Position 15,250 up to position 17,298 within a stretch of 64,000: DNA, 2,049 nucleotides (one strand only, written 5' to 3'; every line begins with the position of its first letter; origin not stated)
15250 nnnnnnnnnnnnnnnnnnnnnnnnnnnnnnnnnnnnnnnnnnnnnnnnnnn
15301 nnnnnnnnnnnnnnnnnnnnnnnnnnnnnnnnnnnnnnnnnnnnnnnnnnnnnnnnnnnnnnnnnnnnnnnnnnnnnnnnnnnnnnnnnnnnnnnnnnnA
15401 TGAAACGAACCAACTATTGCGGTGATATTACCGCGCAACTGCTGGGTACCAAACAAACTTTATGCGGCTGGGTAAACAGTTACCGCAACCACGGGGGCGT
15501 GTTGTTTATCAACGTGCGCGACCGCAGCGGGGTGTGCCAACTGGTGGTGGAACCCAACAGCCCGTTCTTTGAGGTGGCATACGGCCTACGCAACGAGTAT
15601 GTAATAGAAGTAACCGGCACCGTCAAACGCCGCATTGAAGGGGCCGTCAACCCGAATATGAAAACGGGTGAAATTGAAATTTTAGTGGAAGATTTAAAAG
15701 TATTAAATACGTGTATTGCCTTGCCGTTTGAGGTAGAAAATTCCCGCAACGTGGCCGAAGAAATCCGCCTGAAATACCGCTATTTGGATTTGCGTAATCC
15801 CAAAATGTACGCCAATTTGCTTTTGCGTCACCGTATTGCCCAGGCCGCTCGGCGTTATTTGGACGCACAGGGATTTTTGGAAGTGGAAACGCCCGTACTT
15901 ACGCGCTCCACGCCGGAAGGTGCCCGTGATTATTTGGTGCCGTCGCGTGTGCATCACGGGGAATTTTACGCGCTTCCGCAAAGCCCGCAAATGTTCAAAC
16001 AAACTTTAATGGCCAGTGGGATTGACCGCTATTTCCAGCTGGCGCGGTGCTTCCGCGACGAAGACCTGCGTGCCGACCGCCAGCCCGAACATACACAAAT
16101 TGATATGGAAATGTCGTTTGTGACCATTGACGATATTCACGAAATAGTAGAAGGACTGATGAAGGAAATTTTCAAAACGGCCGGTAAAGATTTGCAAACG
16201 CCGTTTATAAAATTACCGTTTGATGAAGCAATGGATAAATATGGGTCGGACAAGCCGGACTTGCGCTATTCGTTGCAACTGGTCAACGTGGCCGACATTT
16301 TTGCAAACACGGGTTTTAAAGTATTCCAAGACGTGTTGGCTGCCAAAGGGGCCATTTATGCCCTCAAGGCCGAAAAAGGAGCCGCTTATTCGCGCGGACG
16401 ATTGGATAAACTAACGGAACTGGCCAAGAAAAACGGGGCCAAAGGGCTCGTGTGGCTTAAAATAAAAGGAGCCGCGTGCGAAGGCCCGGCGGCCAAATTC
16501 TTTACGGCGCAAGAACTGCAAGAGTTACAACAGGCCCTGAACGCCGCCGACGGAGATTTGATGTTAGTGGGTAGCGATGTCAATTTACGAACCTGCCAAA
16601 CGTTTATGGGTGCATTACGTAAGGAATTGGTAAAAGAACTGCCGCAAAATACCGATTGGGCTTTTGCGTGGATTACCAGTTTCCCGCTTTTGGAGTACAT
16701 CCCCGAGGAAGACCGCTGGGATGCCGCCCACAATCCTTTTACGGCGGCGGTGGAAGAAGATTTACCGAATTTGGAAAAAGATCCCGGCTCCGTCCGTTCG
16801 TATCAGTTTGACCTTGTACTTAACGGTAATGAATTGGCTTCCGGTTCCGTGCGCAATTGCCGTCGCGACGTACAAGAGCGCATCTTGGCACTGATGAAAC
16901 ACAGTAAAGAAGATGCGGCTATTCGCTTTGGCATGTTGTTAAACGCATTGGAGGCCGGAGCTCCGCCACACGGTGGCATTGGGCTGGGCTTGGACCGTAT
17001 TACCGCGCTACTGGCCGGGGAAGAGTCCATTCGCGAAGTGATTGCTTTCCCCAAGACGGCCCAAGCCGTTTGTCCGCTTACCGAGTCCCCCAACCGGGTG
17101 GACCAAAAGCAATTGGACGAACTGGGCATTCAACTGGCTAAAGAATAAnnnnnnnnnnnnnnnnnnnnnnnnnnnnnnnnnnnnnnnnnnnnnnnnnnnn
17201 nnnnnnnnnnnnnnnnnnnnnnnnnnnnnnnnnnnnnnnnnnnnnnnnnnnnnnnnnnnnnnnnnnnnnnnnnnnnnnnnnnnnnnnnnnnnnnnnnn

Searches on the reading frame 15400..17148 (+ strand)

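Call 87: search_protein_families(library=pfam, proteins=[window:15400-17148:+], max_evalue=0.00001)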
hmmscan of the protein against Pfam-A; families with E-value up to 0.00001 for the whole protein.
window:15400-17148:+ (582 aa): 3 families
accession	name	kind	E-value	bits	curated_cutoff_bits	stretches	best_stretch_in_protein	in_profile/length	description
PF00152.25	tRNA-synt_2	-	1.4e-113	379.5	25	1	120-553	2-307/308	tRNA synthetases class II (D, K and N)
PF02938.19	GAD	-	1.3e-20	73.9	23.4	1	309-397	1-90/95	GAD domain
PF01336.31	tRNA_anti-codon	-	8.2e-18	64.6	27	1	20-102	2-75/75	OB-fold nucleic acid binding domain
